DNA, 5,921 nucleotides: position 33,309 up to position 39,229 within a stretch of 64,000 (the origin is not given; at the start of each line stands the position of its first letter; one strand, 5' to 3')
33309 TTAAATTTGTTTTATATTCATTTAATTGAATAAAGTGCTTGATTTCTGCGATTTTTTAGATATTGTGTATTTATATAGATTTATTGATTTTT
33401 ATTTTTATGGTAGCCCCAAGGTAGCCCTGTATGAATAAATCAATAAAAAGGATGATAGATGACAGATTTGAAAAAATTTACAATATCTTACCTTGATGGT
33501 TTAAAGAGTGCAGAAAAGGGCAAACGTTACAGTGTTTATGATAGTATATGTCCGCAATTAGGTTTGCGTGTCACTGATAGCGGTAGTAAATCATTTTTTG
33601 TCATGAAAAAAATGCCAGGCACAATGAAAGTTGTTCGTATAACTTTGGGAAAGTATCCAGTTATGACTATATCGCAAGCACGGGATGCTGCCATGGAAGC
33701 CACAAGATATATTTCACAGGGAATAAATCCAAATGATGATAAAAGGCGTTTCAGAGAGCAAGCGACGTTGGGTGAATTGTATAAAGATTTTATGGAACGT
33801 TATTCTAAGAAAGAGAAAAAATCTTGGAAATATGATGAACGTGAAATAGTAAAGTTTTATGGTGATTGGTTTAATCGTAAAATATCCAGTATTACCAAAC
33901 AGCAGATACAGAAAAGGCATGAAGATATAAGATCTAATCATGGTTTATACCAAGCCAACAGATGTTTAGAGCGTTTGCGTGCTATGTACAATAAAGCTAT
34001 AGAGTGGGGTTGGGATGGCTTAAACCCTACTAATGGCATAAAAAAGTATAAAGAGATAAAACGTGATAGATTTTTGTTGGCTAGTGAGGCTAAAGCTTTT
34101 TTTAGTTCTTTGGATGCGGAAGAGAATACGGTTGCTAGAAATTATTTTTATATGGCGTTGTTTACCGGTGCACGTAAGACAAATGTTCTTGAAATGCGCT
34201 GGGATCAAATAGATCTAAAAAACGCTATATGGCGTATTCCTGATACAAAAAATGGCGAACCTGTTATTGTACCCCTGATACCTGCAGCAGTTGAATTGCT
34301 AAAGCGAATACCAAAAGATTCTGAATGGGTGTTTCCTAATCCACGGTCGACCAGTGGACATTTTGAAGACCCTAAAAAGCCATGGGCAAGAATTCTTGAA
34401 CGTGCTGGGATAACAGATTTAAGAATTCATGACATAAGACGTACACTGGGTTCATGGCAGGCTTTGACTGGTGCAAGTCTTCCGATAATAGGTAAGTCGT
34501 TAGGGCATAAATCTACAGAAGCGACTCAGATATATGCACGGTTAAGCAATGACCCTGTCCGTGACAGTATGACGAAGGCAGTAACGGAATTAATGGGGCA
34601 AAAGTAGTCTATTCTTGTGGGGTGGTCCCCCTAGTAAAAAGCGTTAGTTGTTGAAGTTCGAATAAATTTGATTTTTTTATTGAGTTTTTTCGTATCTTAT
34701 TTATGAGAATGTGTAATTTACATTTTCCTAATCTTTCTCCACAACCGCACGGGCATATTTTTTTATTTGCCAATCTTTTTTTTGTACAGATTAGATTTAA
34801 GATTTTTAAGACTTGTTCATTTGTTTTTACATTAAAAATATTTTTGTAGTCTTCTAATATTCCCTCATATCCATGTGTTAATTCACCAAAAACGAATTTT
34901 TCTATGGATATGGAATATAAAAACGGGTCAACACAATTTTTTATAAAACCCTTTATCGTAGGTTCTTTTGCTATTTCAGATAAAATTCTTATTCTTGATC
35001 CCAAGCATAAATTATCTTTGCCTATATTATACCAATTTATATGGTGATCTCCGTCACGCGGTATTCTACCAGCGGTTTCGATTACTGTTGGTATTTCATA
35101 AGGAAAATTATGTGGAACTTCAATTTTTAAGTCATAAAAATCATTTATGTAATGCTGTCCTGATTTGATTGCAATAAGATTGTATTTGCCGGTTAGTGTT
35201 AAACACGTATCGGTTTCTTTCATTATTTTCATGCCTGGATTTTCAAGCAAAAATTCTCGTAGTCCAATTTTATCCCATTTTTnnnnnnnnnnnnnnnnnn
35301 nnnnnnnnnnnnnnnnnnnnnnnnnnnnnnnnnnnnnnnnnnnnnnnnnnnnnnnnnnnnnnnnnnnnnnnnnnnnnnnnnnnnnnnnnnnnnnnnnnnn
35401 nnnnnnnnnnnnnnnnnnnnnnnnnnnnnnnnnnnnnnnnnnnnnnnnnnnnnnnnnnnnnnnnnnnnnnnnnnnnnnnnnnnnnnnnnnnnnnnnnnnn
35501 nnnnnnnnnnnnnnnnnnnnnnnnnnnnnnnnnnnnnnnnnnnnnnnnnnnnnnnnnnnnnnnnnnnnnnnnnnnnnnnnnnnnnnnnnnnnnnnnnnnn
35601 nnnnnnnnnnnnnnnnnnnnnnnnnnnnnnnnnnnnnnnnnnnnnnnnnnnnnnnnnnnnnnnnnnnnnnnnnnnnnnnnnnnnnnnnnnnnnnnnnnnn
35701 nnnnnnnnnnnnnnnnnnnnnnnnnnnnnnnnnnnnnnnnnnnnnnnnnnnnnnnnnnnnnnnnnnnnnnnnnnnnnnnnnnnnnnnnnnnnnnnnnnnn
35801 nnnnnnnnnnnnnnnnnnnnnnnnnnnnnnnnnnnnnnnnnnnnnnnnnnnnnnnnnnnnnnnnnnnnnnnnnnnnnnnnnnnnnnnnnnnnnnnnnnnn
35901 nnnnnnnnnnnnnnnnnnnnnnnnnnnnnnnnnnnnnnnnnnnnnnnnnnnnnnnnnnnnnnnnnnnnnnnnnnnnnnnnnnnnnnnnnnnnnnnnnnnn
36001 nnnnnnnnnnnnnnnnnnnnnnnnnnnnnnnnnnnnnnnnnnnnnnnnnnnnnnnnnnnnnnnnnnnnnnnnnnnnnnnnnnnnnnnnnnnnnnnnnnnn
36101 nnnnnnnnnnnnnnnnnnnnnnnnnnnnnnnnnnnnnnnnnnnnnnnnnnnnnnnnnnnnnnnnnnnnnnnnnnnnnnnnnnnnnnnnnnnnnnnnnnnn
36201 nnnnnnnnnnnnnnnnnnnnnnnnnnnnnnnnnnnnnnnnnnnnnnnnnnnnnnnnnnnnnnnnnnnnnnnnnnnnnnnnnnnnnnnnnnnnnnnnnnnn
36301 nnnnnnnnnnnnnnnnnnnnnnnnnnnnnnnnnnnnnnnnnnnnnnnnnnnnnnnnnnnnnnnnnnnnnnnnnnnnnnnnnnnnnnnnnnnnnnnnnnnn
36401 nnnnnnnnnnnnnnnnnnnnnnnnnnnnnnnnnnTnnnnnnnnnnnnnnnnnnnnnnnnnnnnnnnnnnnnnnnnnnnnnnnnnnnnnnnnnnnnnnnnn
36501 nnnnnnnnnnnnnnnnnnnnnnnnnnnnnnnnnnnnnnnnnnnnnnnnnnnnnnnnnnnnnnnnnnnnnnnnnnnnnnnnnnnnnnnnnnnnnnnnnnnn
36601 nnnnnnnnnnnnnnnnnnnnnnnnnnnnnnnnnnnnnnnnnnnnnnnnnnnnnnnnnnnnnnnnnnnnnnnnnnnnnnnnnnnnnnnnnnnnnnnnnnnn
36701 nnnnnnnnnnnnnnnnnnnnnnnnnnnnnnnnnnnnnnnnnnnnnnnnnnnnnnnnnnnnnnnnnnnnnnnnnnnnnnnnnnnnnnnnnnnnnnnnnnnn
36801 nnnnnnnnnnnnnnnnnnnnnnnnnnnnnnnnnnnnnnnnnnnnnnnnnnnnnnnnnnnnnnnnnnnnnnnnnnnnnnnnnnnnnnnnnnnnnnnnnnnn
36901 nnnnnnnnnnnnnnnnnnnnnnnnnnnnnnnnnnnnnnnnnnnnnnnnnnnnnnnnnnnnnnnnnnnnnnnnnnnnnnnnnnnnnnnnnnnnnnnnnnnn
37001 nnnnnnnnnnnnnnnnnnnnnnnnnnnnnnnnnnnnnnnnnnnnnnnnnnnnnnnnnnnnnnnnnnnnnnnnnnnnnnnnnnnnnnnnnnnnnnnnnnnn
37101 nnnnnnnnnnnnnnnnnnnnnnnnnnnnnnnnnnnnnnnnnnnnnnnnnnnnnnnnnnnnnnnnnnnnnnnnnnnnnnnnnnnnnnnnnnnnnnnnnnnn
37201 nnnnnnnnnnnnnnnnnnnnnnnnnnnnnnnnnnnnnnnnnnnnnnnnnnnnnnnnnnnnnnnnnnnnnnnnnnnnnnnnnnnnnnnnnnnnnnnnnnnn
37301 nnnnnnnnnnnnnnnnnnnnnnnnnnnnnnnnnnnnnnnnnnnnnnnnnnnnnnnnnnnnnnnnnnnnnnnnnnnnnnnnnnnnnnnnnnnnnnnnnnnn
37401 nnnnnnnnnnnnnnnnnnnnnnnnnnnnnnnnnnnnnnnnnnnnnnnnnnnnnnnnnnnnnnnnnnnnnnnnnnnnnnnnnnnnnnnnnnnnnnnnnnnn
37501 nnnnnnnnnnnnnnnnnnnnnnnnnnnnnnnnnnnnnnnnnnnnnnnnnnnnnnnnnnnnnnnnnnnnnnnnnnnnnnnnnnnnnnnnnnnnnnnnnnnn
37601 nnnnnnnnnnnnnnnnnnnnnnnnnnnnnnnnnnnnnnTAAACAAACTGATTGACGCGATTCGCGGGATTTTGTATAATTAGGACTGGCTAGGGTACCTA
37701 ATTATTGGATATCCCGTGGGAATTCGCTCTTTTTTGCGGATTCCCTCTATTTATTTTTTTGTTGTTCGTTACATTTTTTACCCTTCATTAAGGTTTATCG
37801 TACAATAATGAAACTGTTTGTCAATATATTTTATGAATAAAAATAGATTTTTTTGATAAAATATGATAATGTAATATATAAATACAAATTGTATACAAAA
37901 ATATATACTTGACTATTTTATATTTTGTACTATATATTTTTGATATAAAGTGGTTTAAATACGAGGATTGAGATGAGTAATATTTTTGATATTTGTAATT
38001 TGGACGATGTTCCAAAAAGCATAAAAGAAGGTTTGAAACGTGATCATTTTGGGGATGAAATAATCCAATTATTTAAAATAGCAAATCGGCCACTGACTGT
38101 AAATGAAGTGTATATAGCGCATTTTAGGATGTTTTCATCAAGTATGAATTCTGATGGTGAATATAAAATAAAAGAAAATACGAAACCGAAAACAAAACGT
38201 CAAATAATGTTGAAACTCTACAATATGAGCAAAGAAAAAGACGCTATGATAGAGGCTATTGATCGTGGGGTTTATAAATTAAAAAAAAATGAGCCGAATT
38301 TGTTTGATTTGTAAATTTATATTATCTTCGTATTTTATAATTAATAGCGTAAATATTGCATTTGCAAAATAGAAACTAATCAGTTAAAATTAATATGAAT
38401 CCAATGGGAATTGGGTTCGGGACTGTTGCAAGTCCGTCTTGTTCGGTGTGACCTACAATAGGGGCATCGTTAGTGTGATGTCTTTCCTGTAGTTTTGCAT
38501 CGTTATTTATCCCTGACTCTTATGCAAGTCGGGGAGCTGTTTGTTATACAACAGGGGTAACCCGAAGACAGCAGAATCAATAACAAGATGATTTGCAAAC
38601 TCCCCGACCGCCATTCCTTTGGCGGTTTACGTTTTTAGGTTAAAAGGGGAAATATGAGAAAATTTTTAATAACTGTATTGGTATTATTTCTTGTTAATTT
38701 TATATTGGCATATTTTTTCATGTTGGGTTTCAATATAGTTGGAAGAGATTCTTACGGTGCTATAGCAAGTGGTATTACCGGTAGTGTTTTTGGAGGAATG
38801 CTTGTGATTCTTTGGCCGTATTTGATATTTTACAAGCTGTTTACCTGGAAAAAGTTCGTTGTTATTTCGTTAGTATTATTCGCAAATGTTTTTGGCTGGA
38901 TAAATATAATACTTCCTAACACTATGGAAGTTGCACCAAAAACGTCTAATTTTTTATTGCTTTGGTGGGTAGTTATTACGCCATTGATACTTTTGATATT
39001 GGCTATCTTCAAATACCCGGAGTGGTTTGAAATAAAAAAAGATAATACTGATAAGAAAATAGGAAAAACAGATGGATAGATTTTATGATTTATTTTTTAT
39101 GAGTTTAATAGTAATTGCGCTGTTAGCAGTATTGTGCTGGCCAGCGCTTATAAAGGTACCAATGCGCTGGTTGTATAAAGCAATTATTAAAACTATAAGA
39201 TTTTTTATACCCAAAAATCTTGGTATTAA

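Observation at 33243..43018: Integrative satellite-phage-like island in tRNA-Met, bounded by a 47-bp direct repeat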

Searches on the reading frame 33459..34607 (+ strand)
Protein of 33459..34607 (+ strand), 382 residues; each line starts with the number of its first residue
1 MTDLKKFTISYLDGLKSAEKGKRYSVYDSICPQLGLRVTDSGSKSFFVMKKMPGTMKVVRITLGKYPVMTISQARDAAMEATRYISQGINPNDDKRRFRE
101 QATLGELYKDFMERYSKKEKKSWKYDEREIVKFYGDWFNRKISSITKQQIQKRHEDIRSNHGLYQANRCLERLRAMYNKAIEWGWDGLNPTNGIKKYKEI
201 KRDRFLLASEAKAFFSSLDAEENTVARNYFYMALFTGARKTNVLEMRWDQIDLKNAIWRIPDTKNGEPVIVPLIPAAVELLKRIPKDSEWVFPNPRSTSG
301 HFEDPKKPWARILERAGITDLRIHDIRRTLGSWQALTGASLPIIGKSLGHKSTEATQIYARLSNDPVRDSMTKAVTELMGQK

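Call 8: search_protein_families(library=pfam, proteins=[window:33459-34607:+], max_evalue=0.01)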
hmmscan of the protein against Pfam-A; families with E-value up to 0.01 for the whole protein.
window:33459-34607:+ (382 aa): 3 families
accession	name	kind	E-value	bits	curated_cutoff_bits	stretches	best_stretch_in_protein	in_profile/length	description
PF00589.27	Phage_integrase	-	2.9e-25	89.5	27.1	1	205-363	2-169/172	Phage integrase family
PF13356.12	Arm-DNA-bind_3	-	1e-13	51.6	27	1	23-97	15-82/83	Arm DNA-binding domain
PF24624.1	Int_N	-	0.0015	19.6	27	1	104-198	5-100/100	Phage integrase, N-terminal domain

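Call 9: search_protein_families(library=padloc, proteins=[window:33459-34607:+], max_evalue=0.01)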
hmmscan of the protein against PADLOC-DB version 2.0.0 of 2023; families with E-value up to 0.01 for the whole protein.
window:33459-34607:+ (382 aa): 0 families

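Call 15: search_protein_families(library=phrogs, proteins=[window:33459-34607:+], max_evalue=0.01)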
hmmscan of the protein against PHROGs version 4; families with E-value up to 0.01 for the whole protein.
window:33459-34607:+ (382 aa): 9 families
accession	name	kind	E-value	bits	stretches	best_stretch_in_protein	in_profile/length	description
phrog_1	-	integration and excision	2.8e-58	199.7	1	4-375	90-448/611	integrase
phrog_216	-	integration and excision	5.7e-29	102.1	1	182-375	31-237/301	integrase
phrog_3423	-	unknown function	4.7e-11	43.9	1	10-151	11-146/157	-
phrog_35951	-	unknown function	1.3e-08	36.1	1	304-369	4-69/97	-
phrog_25190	-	integration and excision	7.2e-07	30.5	1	271-363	3-90/109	integrase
phrog_7244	-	integration and excision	3.8e-06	27.3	1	141-273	114-243/263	integrase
phrog_4710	-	unknown function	0.00031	21.3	1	185-264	112-193/211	-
phrog_37709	-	unknown function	0.0019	19.2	1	179-258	33-110/116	-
phrog_7269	-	integration and excision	0.0087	17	0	320-373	27-80/89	integrase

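Call 16: search_protein_families(library=ncbifam, proteins=[window:33459-34607:+], max_evalue=0.01)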
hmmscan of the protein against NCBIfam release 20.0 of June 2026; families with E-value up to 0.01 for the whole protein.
window:33459-34607:+ (382 aa): 9 families
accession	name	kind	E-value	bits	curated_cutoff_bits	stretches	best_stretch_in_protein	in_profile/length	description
NF040815.2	recomb_XerA_Arch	equivalog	1.6e-16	60.7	220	1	112-368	9-260/263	site-specific tyrosine recombinase/integron integrase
NF007246.0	PRK09692.1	domain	1.3e-12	47.1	434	1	20-322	19-334/413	integrase domain-containing protein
TIGR02225.1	recomb_XerD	equivalog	7e-11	42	329.6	1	116-372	14-284/290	site-specific tyrosine recombinase XerD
TIGR02224.1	recomb_XerC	equivalog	3.1e-09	36.6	335.15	1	111-371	9-286/295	tyrosine recombinase XerC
NF001399.0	PRK00283.1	subfamily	3.7e-09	36.2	279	1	118-371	25-292/300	tyrosine recombinase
NF002331.0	PRK01287.1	subfamily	8.4e-06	25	371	0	189-284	123-222/365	site-specific tyrosine recombinase XerC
NF003462.0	PRK05084.1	equivalog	5.2e-05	22.1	267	1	323-373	305-355/360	tyrosine recombinase XerS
NF007371.0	PRK09871.1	subfamily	0.00043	19.9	222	0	201-284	2-86/198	tyrosine-type DNA invertase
NF007370.0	PRK09870.1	subfamily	0.0022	17.7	221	1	196-359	3-176/200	tyrosine-type DNA invertase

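Call 115: search_solved_structures(query=window:33459-34607:+, max_evalue=0.001, show_alignments=1)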
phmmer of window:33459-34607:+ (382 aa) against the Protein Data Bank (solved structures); distinct sequences matched with E-value up to 0.001: 3.
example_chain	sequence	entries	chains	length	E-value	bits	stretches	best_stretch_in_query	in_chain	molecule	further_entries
4a8e_A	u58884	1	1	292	1e-06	31.4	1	220-374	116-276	PROBABLE TYROSINE RECOMBINASE XERC-LIKE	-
5c6k_A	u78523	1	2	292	3.4e-06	29.7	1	145-371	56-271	Integrase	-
5hxy_A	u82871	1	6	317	1.4e-05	27.6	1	106-372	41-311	Tyrosine recombinase XerA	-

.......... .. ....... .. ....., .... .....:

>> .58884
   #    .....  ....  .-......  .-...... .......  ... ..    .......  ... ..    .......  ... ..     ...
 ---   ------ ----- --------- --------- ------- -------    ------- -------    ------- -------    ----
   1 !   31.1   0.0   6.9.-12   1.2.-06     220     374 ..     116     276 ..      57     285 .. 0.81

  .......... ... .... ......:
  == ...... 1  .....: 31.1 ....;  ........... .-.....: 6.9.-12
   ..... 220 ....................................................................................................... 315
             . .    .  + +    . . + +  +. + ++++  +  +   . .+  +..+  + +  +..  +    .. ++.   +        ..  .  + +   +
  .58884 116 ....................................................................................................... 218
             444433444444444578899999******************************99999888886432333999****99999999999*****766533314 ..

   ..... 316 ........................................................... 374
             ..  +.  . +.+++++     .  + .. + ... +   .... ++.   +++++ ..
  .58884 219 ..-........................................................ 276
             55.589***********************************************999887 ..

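Call 118: find_encoding_contigs(protein=window:33459-34607:+, flank=2500, max_places=10)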
Protein window:33459-34607:+ (382 aa): 22 contigs read that carry it; 7 places shown.
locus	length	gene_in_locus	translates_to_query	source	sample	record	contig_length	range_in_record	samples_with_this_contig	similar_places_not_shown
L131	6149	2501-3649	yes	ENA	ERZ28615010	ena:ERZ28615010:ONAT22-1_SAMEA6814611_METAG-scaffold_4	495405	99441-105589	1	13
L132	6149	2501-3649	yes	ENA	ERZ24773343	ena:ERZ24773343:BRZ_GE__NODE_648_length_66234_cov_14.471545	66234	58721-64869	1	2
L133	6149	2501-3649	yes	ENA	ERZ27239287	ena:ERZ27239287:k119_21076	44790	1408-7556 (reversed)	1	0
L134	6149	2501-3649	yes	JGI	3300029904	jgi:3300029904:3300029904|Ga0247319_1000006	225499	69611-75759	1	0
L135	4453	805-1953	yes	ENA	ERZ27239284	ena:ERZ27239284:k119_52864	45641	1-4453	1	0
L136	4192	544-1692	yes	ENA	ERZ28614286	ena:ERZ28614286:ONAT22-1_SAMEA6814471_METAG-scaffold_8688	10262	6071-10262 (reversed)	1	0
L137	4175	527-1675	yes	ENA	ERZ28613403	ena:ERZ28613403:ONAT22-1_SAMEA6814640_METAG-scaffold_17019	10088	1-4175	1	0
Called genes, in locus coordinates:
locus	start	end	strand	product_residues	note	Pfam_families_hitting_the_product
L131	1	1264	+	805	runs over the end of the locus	PF27097:VirB4_TrbE_N, PF03135:CagE_TrbE_VirB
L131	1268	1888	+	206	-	-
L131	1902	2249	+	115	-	PF12702:Lipocalin_3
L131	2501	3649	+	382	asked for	PF13356:Arm-DNA-bind_3, PF00589:Phage_integrase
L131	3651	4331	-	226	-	-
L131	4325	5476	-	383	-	PF18144:SMODS (weak), PF21654:DncV-like_NTFase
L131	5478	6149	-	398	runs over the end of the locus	PF18145:SAVED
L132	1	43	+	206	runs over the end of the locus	-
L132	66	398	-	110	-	PF12702:Lipocalin_3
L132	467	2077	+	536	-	PF00005:ABC_tran, PF13175:AAA_15 (faint), PF13476:AAA_23 (faint), PF13555:AAA_29 (faint), PF02463:SMC_N (weak), PF13304:AAA_21 (weak), PF12848:ABC_tran_Xtn (weak), PF00005:ABC_tran, +1 more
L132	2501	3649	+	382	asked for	PF13356:Arm-DNA-bind_3, PF00589:Phage_integrase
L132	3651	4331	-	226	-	-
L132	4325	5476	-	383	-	PF18144:SMODS (weak), PF21654:DncV-like_NTFase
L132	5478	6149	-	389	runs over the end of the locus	PF18145:SAVED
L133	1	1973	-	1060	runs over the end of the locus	-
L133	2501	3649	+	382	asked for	PF13356:Arm-DNA-bind_3, PF00589:Phage_integrase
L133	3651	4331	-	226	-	-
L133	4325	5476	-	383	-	PF18144:SMODS (weak), PF21654:DncV-like_NTFase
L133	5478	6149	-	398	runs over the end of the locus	PF18145:SAVED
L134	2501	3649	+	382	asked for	PF13356:Arm-DNA-bind_3, PF00589:Phage_integrase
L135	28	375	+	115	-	PF12702:Lipocalin_3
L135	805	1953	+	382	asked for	PF13356:Arm-DNA-bind_3, PF00589:Phage_integrase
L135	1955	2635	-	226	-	-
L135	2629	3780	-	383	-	PF18144:SMODS (weak), PF21654:DncV-like_NTFase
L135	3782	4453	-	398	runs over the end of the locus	PF18145:SAVED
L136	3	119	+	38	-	?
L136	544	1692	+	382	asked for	PF13356:Arm-DNA-bind_3, PF00589:Phage_integrase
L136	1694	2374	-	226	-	-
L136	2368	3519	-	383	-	PF18144:SMODS (weak), PF21654:DncV-like_NTFase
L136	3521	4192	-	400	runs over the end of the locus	PF18145:SAVED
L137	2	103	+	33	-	?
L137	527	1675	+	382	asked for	PF13356:Arm-DNA-bind_3, PF00589:Phage_integrase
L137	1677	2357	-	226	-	-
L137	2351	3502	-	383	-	PF18144:SMODS (weak), PF21654:DncV-like_NTFase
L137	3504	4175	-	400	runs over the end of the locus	PF18145:SAVED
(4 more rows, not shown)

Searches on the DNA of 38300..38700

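Call 46: search_rna_families(source=window, start=38300, end=38700, threshold=evalue, max_evalue=1, show_alignments=2)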
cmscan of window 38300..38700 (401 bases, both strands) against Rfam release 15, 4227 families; matches with E-value up to 1: 1.
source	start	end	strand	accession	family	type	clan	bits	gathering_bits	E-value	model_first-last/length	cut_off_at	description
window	38528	38616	+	RF02221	sRNA-Xcc1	Gene; sRNA;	-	38.3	53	2.5e-05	1-87/87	no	sRNA-Xcc1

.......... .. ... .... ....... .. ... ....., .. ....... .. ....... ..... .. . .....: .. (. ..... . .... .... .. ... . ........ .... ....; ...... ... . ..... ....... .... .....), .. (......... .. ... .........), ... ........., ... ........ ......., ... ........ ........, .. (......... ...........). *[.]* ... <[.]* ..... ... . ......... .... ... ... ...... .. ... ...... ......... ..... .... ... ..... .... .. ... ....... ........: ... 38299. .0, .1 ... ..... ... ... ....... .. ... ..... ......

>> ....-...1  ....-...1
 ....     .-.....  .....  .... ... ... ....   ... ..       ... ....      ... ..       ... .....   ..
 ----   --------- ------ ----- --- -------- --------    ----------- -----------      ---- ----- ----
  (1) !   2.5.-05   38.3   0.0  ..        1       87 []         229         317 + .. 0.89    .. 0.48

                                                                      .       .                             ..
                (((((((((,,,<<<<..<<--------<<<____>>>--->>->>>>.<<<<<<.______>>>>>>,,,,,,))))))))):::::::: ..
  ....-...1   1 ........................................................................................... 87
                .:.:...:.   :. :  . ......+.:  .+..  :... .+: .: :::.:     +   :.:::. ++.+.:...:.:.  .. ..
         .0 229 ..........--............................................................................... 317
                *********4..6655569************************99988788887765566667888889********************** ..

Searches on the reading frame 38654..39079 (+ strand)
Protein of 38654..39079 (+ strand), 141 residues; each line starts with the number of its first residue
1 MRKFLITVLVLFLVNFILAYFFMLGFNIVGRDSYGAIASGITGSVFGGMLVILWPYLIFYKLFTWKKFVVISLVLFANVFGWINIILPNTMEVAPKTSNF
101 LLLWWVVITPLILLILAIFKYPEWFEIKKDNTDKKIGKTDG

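Call 15: search_protein_families(library=phrogs, proteins=[window:38654-39079:+], max_evalue=0.01)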
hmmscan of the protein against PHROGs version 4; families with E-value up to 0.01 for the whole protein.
window:38654-39079:+ (141 aa): 0 families
